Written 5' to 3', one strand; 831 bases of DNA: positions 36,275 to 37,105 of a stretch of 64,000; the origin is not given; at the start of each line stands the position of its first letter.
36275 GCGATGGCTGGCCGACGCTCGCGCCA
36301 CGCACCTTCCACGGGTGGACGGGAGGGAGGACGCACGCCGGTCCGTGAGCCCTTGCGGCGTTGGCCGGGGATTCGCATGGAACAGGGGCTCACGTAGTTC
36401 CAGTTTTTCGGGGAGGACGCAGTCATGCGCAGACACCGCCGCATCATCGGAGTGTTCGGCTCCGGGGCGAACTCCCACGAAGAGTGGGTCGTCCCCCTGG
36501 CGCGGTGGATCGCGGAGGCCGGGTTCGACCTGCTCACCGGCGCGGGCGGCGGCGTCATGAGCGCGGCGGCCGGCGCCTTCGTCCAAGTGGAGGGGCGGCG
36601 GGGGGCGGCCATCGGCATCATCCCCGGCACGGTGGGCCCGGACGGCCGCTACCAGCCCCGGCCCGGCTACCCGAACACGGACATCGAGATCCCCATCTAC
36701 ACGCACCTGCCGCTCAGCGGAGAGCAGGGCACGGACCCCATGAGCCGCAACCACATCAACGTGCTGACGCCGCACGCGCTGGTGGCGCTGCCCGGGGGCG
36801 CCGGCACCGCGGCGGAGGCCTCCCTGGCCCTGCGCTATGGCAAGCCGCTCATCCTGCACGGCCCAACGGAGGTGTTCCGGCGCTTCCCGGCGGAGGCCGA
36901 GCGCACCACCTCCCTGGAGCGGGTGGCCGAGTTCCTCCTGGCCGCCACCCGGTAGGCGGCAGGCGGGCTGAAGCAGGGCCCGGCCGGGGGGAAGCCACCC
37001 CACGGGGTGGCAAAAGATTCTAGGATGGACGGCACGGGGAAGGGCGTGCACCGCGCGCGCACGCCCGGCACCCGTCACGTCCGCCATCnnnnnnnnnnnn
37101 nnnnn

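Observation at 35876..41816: Candidate nucleotide-second-messenger module: SLOG/LOG-like protein, 4-TM protein and a double-cyclase STAND-TPR protein in one operon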

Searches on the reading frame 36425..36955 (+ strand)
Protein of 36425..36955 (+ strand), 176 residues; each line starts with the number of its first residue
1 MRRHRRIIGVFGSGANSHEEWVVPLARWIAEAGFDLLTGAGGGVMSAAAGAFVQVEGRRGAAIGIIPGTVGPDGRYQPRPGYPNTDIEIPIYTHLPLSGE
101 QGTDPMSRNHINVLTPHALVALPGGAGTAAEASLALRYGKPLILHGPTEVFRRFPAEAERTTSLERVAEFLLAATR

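Call 4: search_protein_families(library=pfam, proteins=[window:36425-36955:+], max_evalue=0.01)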
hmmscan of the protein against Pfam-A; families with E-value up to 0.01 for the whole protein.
window:36425-36955:+ (176 aa): 2 families
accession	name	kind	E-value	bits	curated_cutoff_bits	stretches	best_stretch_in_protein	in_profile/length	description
PF18306.6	LDcluster4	-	2.7e-24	85.9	26.3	1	6-156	2-136/151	SLOG cluster4 family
PF03641.19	Lysine_decarbox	-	0.0047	17.6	27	0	107-137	44-74/131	Possible lysine decarboxylase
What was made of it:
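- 36425..36955 (+): SLOG cluster-4 protein, 176 aa, resembling molybdenum-cofactor carrier proteins and LOG enzymes. It carries GGGxxM and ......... motifs and an invariant SRNHxN motif. PF18306, E=2.7e-24 (call 4).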

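Call 5: search_protein_families(library=padloc, proteins=[window:36425-36955:+], max_evalue=0.01)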
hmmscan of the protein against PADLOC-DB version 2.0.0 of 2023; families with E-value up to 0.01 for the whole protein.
window:36425-36955:+ (176 aa): 0 families

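Call 8: find_homologous_proteins(query=window:36425-36952:+)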
Query window:36425-36952:+ (176 aa): 863 proteins with E <= 0.001 among 2178 candidates; the best 120 are listed.
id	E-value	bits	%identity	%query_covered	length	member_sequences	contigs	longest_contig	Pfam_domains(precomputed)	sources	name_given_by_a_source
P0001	2.4e-102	358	92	100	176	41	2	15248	PF18306.7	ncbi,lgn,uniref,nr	ncbi:molybdenum cofactor carrier protein [Corallococcus sicarius]|uniref:Molybdenum cofactor carrier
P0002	2.3e-84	299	77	100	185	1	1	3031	PF18306.7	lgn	-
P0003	2.5e-83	296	78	100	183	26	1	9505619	PF18306.7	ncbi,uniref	ncbi:molybdenum cofactor carrier protein [Myxococcus sp. Y35]|uniref:SLOG cluster 4 domain-containin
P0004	3.7e-83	296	76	100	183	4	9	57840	PF18306.7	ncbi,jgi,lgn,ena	jgi:predicted Rossmann-fold nucleotide-binding protein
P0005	2.5e-82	293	76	100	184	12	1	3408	PF18306.7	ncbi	-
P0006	6.3e-82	292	78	100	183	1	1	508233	PF18306.7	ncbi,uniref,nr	ncbi:molybdenum cofactor carrier protein [Myxococcus sp. K15C18031901]|uniref:SLOG cluster 4 domain-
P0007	5.5e-81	288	78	100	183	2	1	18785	PF18306.7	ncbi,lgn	ncbi:molybdenum cofactor carrier protein [Pyxidicoccus sp. 3LG]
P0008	6.4e-81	288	77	100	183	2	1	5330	PF18306.7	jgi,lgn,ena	-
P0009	1.2e-80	287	77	100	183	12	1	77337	PF18306.7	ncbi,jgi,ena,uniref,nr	ncbi:SLOG cluster 4 domain-containing protein [Myxococcus qinghaiensis]|uniref:SLOG cluster 4 domain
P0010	1.7e-80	287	77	99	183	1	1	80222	PF18306.7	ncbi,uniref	ncbi:molybdenum cofactor carrier protein [Myxococcus fulvus]|uniref:SLOG cluster 4 domain-containing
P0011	3.1e-80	286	76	100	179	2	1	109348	PF18306.7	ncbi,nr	ncbi:molybdenum cofactor carrier protein [Myxococcaceae bacterium JPH2]|nr:molybdenum cofactor carri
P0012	4.5e-80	285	77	99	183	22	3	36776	PF18306.7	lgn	-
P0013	5.0e-80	285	78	99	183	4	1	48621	PF18306.7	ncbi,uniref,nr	ncbi:molybdenum cofactor carrier protein [Myxococcus sp. AB025B]|uniref:SLOG cluster 4 domain-contai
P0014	5.4e-80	285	77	99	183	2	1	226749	PF18306.7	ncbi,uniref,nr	ncbi:molybdenum cofactor carrier protein [Myxococcus sp. K38C18041901]|uniref:SLOG cluster 4 domain-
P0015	1.1e-78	281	76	100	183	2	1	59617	PF18306.7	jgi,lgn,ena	-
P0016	1.1e-75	271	72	100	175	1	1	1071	PF18306.7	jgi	jgi:predicted Rossmann-fold nucleotide-binding protein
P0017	2.3e-75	270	73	100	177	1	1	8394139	PF18306.7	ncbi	ncbi:LOG family protein [Myxococcaceae bacterium GXIMD 01537]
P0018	6.5e-75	269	72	100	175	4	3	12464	PF18306.7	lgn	-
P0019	2.4e-73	264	71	100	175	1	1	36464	PF18306.7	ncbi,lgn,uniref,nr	ncbi:molybdenum cofactor carrier protein [Archangium sp.]|uniref:SLOG cluster 4 domain-containing pr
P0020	5.1e-73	263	71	100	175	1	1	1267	PF18306.7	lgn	-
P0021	1.8e-72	261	70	100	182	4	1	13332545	PF18306.7,PF03641.20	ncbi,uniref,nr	ncbi:molybdenum cofactor carrier protein [Archangium violaceum]|uniref:SLOG cluster 4 domain-contain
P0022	3.2e-72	260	70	100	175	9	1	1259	PF18306.7,PF03641.20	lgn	-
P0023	7.9e-72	259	71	97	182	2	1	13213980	PF18306.7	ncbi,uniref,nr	ncbi:LOG family protein [Archangium violaceum]|uniref:SLOG cluster 4 domain-containing protein n=1 T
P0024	8.0e-72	259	70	99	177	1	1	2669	PF18306.7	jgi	jgi:predicted Rossmann-fold nucleotide-binding protein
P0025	1.4e-71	258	69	100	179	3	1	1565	PF18306.7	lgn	-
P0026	1.6e-71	258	70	100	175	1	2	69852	PF18306.7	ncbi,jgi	jgi:uncharacterized protein (TIGR00725 family)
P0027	4.9e-71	256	68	100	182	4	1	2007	PF18306.7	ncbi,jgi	jgi:predicted Rossmann-fold nucleotide-binding protein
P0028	6.8e-71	256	68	100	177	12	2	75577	PF18306.7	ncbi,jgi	jgi:predicted Rossmann-fold nucleotide-binding protein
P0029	6.9e-71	256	67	100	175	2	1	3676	PF18306.7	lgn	-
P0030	9.5e-71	255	70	99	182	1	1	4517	PF18306.7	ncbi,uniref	ncbi:MAG TPA: molybdenum cofactor carrier protein [Archangium sp.]|uniref:SLOG cluster 4 domain-cont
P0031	9.6e-71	255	69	99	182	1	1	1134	PF18306.7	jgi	jgi:predicted Rossmann-fold nucleotide-binding protein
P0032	1.1e-70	255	68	100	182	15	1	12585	PF18306.7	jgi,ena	-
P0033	1.3e-70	255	68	100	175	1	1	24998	PF18306.7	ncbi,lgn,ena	-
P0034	1.6e-70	254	66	100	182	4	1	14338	PF18306.7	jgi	jgi:predicted Rossmann-fold nucleotide-binding protein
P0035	2.3e-70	254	69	100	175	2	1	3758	PF18306.7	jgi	jgi:predicted Rossmann-fold nucleotide-binding protein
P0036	4.8e-70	253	69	100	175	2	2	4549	PF18306.7,PF03641.20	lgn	-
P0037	5.0e-70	253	68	100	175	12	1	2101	PF18306.7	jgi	jgi:predicted Rossmann-fold nucleotide-binding protein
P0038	9.2e-70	252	68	100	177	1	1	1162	PF18306.7,PF03641.20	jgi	jgi:predicted Rossmann-fold nucleotide-binding protein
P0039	9.3e-70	252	95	70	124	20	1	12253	PF18306.7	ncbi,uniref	ncbi:molybdenum cofactor carrier protein, partial [Corallococcus exiguus]|uniref:SLOG cluster 4 doma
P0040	1.1e-69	252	70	100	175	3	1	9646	PF18306.7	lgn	-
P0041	1.8e-69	251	65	100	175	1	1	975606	PF18306.7,PF03641.20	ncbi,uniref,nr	ncbi:SLOG cluster 4 domain-containing protein [Hyalangium versicolor]|uniref:SLOG cluster 4 domain-c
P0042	2.2e-69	251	66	100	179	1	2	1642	PF18306.7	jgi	jgi:predicted Rossmann-fold nucleotide-binding protein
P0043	2.6e-69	250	66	100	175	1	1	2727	PF18306.7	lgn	-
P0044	4.0e-69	250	66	100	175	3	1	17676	PF18306.7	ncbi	-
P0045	9.4e-69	249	64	100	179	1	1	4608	PF18306.7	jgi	jgi:predicted Rossmann-fold nucleotide-binding protein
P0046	1.2e-68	248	65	100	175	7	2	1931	PF18306.7,PF03641.20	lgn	-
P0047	1.2e-68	248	67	100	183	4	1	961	PF18306.7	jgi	jgi:predicted Rossmann-fold nucleotide-binding protein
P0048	1.8e-68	248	65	100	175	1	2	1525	PF18306.7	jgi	jgi:predicted Rossmann-fold nucleotide-binding protein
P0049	1.8e-68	248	65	100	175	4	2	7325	PF18306.7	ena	-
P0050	3.0e-68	247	64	100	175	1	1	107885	PF18306.7,PF03641.20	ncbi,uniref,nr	ncbi:SLOG cluster 4 domain-containing protein [Hyalangium gracile]|uniref:SLOG cluster 4 domain-cont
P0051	4.0e-68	247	66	100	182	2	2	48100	PF18306.7,PF03641.20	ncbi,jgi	jgi:predicted Rossmann-fold nucleotide-binding protein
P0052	5.1e-68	246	68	99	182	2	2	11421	PF18306.7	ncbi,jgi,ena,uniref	ncbi:molybdenum cofactor carrier protein [Archangium sp.]|jgi:uncharacterized protein (TIGR00725 fam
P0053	5.5e-68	246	64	100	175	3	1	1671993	PF18306.7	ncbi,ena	-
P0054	5.7e-68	246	64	100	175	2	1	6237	PF18306.7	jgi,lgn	jgi:predicted Rossmann-fold nucleotide-binding protein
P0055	6.2e-68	246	65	100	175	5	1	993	PF18306.7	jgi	jgi:predicted Rossmann-fold nucleotide-binding protein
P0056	1.1e-67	245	69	99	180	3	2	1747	PF18306.7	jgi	jgi:predicted Rossmann-fold nucleotide-binding protein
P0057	3.2e-67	244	66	100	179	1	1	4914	PF18306.7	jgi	jgi:predicted Rossmann-fold nucleotide-binding protein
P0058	3.2e-67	244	65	100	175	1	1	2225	PF18306.7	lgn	-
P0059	4.6e-67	243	64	100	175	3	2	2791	PF18306.7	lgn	-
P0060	5.5e-67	243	86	75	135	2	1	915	PF18306.7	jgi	jgi:predicted Rossmann-fold nucleotide-binding protein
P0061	1.0e-66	242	66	98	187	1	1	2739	PF18306.7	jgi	jgi:predicted Rossmann-fold nucleotide-binding protein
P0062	1.5e-66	241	64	100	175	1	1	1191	PF18306.7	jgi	jgi:predicted Rossmann-fold nucleotide-binding protein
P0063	2.2e-66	241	65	100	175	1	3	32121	PF18306.7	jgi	jgi:predicted Rossmann-fold nucleotide-binding protein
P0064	2.2e-66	241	64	100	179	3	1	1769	PF18306.7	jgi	jgi:predicted Rossmann-fold nucleotide-binding protein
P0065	3.3e-66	240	64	100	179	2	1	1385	PF18306.7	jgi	jgi:uncharacterized protein (TIGR00725 family)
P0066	4.1e-66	240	65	100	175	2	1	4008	PF18306.7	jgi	jgi:predicted Rossmann-fold nucleotide-binding protein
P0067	5.4e-66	240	65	100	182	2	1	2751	PF18306.7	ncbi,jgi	jgi:predicted Rossmann-fold nucleotide-binding protein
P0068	9.9e-66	239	63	100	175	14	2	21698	PF18306.7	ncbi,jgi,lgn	jgi:uncharacterized protein (TIGR00725 family)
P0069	1.3e-65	238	64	97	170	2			PF18306.7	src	-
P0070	1.8e-65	238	64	100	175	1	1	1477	PF18306.7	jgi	jgi:uncharacterized protein (TIGR00725 family)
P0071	2.4e-65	237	64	100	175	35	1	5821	PF18306.7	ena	-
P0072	3.3e-65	237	62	100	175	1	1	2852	PF18306.7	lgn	-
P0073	6.3e-65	236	63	98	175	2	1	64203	PF18306.7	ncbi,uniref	ncbi:MAG: molybdenum cofactor carrier protein [Hyalangium sp.]|uniref:SLOG cluster 4 domain-containi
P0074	1.2e-64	235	64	100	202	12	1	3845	PF18306.7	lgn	-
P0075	1.9e-62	228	64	100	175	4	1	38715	PF18306.7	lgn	-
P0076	2.9e-62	227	62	100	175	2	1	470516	PF18306.7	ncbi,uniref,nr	ncbi:molybdenum cofactor carrier protein [Hyalangium rubrum]|uniref:Molybdenum cofactor carrier prot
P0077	1.9e-60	222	62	92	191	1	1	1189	PF18306.7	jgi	jgi:uncharacterized protein (TIGR00725 family)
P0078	6.0e-60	220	63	94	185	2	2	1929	PF18306.7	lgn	-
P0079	2.5e-59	218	62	95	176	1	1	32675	PF18306.7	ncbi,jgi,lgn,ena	jgi:uncharacterized protein (TIGR00725 family)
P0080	6.3e-59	217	63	100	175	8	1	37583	PF18306.7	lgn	-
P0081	5.6e-57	210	62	93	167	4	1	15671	PF18306.7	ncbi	-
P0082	6.2e-57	210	57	97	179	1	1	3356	PF18306.7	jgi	jgi:uncharacterized protein (TIGR00725 family)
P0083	7.8e-54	200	54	99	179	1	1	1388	PF18306.7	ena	-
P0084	2.9e-53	198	59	95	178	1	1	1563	PF18306.7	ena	-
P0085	2.3e-52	195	56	96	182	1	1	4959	PF18306.7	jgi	-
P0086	8.8e-52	193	56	96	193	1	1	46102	PF18306.7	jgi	jgi:predicted Rossmann-fold nucleotide-binding protein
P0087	6.4e-50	187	67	75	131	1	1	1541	PF18306.7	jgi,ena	-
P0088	1.1e-49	187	56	94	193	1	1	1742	PF18306.7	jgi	jgi:uncharacterized protein (TIGR00725 family)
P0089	1.2e-49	186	56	98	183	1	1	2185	PF18306.7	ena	-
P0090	1.5e-49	186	53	95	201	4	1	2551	PF18306.7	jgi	jgi:uncharacterized protein (TIGR00725 family)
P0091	2.1e-49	186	57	92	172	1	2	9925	PF18306.7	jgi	jgi:uncharacterized protein (TIGR00725 family)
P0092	3.2e-49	185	52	97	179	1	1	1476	PF18306.7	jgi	-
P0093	5.1e-49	184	55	95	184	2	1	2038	PF18306.7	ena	-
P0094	5.8e-49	184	54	94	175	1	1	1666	PF18306.7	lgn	-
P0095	1.0e-48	183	64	78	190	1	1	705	PF18306.7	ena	-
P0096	2.4e-48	182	51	97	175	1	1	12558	PF18306.7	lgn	-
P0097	7.0e-48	181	53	94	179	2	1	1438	PF18306.7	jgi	-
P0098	1.1e-47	180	54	95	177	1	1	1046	PF18306.7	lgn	-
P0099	2.6e-47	179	53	94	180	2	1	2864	PF18306.7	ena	-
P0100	3.1e-47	179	54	94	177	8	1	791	PF18306.7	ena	-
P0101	4.3e-47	178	62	79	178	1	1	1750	PF18306.7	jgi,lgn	jgi:uncharacterized protein (TIGR00725 family)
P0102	4.9e-47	178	55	91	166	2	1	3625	PF18306.7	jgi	jgi:uncharacterized protein (TIGR00725 family)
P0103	6.3e-47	178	52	95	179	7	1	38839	PF18306.7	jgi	jgi:uncharacterized protein (TIGR00725 family)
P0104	7.8e-47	177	55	94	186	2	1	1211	PF18306.7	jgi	jgi:uncharacterized protein (TIGR00725 family)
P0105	8.7e-47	177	55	92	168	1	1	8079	PF18306.7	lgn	-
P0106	1.5e-46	176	53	94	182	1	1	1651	PF18306.7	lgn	-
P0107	1.7e-46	176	55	98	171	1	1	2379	PF18306.7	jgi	jgi:uncharacterized protein (TIGR00725 family)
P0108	1.7e-46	176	52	95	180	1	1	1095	PF18306.7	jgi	jgi:uncharacterized protein (TIGR00725 family)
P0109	2.0e-46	176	51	93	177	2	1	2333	PF18306.7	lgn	-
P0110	2.5e-46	176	53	93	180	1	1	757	PF18306.7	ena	-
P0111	3.6e-46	175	53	95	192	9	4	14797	PF18306.7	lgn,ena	-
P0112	4.0e-46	175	55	94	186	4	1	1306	PF18306.7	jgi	jgi:uncharacterized protein (TIGR00725 family)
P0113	4.0e-46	175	52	95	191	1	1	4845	PF18306.7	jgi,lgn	-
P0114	4.9e-46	175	53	94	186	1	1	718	PF18306.7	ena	-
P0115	5.3e-46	174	54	93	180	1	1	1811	PF18306.7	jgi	jgi:uncharacterized protein (TIGR00725 family)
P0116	6.4e-46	174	55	95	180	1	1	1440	PF18306.7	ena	-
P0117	6.6e-46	174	53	94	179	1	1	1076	PF18306.7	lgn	-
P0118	6.7e-46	174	54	96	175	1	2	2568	PF18306.7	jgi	jgi:uncharacterized protein (TIGR00725 family)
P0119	1.0e-45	174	52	93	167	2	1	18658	PF18306.7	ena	-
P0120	1.1e-45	174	53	94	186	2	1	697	PF18306.7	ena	-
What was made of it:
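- On SLOG superfamily, cluster 4 (Pfam PF18306): All 120 listed homologues carry PF18306 (call 8).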

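Call 11: search_protein_families(library=ncbifam, proteins=[window:36425-36955:+], max_evalue=0.01)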
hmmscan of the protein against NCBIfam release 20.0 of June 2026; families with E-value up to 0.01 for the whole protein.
window:36425-36955:+ (176 aa): 2 families
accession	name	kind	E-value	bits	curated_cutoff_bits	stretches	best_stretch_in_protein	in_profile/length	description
TIGR00725.1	TIGR00725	hypoth_equivalog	1.1e-10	41.2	106.9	2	7-69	3-64/159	TIGR00725 family protein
TIGR00730.1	TIGR00730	subfamily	0.00011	22.1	96.35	0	21-67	20-64/178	TIGR00730 family Rossman fold protein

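Call 12: find_related_loci(query=A1, collection=genome_contigs, flank=10000)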
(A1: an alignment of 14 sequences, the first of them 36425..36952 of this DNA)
Query A1 (176 aa) in genome_contigs; peptide patterns used: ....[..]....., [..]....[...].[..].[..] (x = any residue, [..] = any of these).
599 stretches matched a pattern (row limit reached: there are more); 568 encode a relative of the query (tblastn E <= 1e-3); the best 80 are kept; 80 distinct loci.
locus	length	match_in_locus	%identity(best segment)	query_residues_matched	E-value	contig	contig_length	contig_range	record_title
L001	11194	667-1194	96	1-176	3e-108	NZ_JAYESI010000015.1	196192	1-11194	Corallococcus sp. RDP092CA NODE_15_length_196192_cov_16.345069, whole genome shotgun sequence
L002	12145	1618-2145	94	1-176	1e-106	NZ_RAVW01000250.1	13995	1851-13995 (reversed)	Corallococcus exercitus strain AB043A NODE_250_13995_cov_10.0289_ID_16873, whole genome shotgun sequence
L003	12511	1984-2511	90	1-176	4e-102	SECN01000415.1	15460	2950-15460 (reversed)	MAG: Myxococcaceae bacterium isolate PMG_225 scaffold_27279, whole genome shotgun sequence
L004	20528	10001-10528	94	1-176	2e-97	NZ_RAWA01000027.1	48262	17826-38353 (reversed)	Corallococcus sp. CA053C NODE_27_48262_cov_21.9303, whole genome shotgun sequence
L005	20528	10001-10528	93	1-176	2e-97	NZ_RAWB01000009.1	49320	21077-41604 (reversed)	Corallococcus llansteffanensis strain CA051B NODE_9_49320_cov_12.0994, whole genome shotgun sequence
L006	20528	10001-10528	95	1-176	7e-108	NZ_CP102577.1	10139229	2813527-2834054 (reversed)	Corallococcus exercitus strain SDU142 chromosome, complete genome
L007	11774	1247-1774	92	1-176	2e-96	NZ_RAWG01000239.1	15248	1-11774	Corallococcus sicarius strain CA040B NODE_239_15248_cov_40.0534, whole genome shotgun sequence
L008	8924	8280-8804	78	1-176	8e-87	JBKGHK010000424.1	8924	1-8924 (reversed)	Pyxidicoccus sp. 3LFB2 NODE_424_length_8924_cov_80.992220, whole genome shotgun sequence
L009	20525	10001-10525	78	1-176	2e-86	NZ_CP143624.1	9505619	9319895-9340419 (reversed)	Myxococcus sp. Y35 chromosome, complete genome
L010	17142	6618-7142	77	1-176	2e-86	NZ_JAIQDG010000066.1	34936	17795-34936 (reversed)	Myxococcus sp. RHSTA-1-4 NODE_66_length_34936_cov_150.177458, whole genome shotgun sequence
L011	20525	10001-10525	78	1-176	7e-86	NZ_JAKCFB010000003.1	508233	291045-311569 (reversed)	Myxococcus dinghuensis strain K15C18031901 gnl_BDEABKDG_3, whole genome shotgun sequence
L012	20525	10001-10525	78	1-176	1e-85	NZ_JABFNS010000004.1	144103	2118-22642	Myxococcus xanthus strain AM003 NODE_4_length_144103_cov_37.7099, whole genome shotgun sequence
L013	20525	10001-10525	77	1-176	7e-85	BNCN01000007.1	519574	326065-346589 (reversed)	Comamonas sp. KCTC 72670 KCTC 72670 DNA, sequence07, whole genome shotgun sequence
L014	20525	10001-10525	77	1-176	3e-84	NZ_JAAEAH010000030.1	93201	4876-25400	Myxococcus sp. CA023 NODE_30_length_93201_cov_59.2914, whole genome shotgun sequence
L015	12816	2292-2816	77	1-176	8e-84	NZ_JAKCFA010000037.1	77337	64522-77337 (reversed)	Myxococcus qinghaiensis strain QH3KD-4-1 gnl_ICJDIIDJ_37, whole genome shotgun sequence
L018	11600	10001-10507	72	7-176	1e-74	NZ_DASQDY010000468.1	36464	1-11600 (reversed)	MAG: Archangium sp. isolate SMAG_U11739 k141_180450, whole genome shotgun sequence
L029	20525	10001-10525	66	1-176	9e-59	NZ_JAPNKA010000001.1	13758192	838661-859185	Archangium lansingense strain MIWBW ctg.000000F, whole genome shotgun sequence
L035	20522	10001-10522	49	1-175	3e-49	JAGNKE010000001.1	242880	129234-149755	MAG: Alphaproteobacteria bacterium isolate Go_SlAct_bin_25 Go_SlAct_58_length_242880_cov_23.504459, whole genome shotgun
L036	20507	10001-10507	52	6-174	2e-49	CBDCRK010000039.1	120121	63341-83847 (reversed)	MAG: uncultured Candidatus Binatia bacterium isolate c14ce093-c1b4-4a9f-a633-4da5294aefe4 genome assembly, contig: conti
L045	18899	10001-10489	50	7-171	2e-46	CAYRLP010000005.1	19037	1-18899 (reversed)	MAG TPA_asm: uncultured Bacteroides sp. isolate binchicken_co294_125 genome assembly, contig: NODE_3182_length_19037_cov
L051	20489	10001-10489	48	7-171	5e-45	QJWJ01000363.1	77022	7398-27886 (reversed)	MAG: Deltaproteobacteria bacterium isolate SZUA-265 scaffold_785, whole genome shotgun sequence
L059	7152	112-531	57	4-144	1e-44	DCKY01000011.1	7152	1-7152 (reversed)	MAG TPA_asm: Planctomycetes bacterium UBA1662 UBA1662_contig_46847, whole genome shotgun sequence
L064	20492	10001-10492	48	7-174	2e-44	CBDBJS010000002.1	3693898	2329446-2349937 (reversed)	MAG: Longimicrobiales bacterium isolate 60270cfb-bcca-4a79-918d-44b5eb70727e genome assembly, contig: contig_2, whole ge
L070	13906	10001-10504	46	4-171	3e-44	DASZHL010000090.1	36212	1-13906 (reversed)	MAG TPA_asm: Candidatus Baltobacteraceae bacterium isolate SMAG_U6574 k141_5763607, whole genome shotgun sequence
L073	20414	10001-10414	55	7-145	1e-43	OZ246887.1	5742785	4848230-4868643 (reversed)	MAG: Candidatus Binatia bacterium isolate b8ec8574-1247-4dd4-b016-8701380be1a0 genome assembly, chromosome: 1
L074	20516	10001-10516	46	7-176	1e-43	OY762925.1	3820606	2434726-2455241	MAG: Arenicellales bacterium isolate fc57fc85-6992-497f-ba80-5e9215e941df genome assembly, chromosome: 1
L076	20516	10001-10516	46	1-172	1e-43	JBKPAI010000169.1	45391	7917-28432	MAG: Acidobacteriota bacterium isolate GB_HAYS_MAG_00009 GB_HAYS_000000133299, whole genome shotgun sequence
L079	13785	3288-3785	48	6-171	9e-44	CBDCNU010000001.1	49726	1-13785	MAG: Opitutales bacterium isolate 42708a05-d3cc-445b-9663-4ac609fa1cf6 genome assembly, contig: contig_1, whole genome s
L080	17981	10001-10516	48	5-176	7e-44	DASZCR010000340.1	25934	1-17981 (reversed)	MAG TPA_asm: Pyrinomonadaceae bacterium isolate SMAG_U6447 k141_238478, whole genome shotgun sequence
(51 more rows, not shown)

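Call 16: search_solved_structures(query=A1, max_evalue=0.01, show_alignments=2)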
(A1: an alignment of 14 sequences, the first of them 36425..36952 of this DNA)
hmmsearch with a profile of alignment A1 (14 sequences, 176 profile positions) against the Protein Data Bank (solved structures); distinct sequences matched with E-value up to 0.01: 21.
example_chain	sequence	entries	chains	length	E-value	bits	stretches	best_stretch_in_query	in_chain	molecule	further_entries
6y01_AAA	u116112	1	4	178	9.7e-20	73.8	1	3-156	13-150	p450 cytochrome, putative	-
2iz5_A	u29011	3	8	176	3.9e-18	68.6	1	3-156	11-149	MOCO CARRIER PROTEIN | MOLYBDENUM COFACTOR CARRIER PROTEIN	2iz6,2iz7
1rcu_A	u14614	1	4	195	1.6e-09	40.5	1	13-70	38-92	conserved hypothetical protein VT76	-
5zbj_A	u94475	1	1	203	1.8e-07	33.9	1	15-74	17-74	Putative cytokinin riboside 5'-monophosphate phosphoribohydrolase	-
1wek_A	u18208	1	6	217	3.6e-07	32.9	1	6-54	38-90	hypothetical protein TT1465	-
5zbk_A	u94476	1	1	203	6e-07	32.2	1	15-74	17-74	Putative cytokinin riboside 5'-monophosphate phosphoribohydrolase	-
3qua_A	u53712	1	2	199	1.7e-05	27.5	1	11-72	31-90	Putative uncharacterized protein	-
5zi9_A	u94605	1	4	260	2.5e-05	26.9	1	8-56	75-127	Cytokinin riboside 5'-monophosphate phosphoribohydrolase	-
1weh_A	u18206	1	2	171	4.6e-05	26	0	23-69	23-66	Conserved hypothetical protein TT1887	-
2a33_A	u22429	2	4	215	4.8e-05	26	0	5-70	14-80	hypothetical protein | Uncharacterized protein At2g37210/T2N18.3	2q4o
9us2_A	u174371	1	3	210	7.7e-05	25.3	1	8-63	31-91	Cytokinin riboside 5'-monophosphate phosphoribohydrolase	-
5its_A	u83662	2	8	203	0.00011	24.8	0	10-56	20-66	Cytokinin riboside 5'-monophosphate phosphoribohydrolase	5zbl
5ajt_A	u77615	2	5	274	0.00017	24.2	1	9-72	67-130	PHOSPHORIBOHYDROLASE LONELY GUY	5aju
7w2i_A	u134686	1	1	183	0.00019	24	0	15-70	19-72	Cytokinin riboside 5'-monophosphate phosphoribohydrolase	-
7w2i_B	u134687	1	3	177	0.00021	23.9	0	15-70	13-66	Cytokinin riboside 5'-monophosphate phosphoribohydrolase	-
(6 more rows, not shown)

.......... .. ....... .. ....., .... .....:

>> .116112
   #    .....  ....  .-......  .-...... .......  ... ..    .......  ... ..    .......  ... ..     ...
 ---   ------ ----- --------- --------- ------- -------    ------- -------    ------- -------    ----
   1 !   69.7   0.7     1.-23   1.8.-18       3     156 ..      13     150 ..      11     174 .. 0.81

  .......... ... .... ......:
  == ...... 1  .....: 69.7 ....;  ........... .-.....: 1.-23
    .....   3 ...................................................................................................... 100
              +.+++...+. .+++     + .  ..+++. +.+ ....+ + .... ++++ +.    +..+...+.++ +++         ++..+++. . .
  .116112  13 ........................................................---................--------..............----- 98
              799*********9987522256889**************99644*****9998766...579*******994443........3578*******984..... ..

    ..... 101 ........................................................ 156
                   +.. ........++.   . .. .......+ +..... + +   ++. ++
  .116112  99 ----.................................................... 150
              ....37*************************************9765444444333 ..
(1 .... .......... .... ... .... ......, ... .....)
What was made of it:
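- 36425..36955 (+): Best PDB profile hits are 6y01 and 2iz5, E 1e-18 to 1e-20 (call 16).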
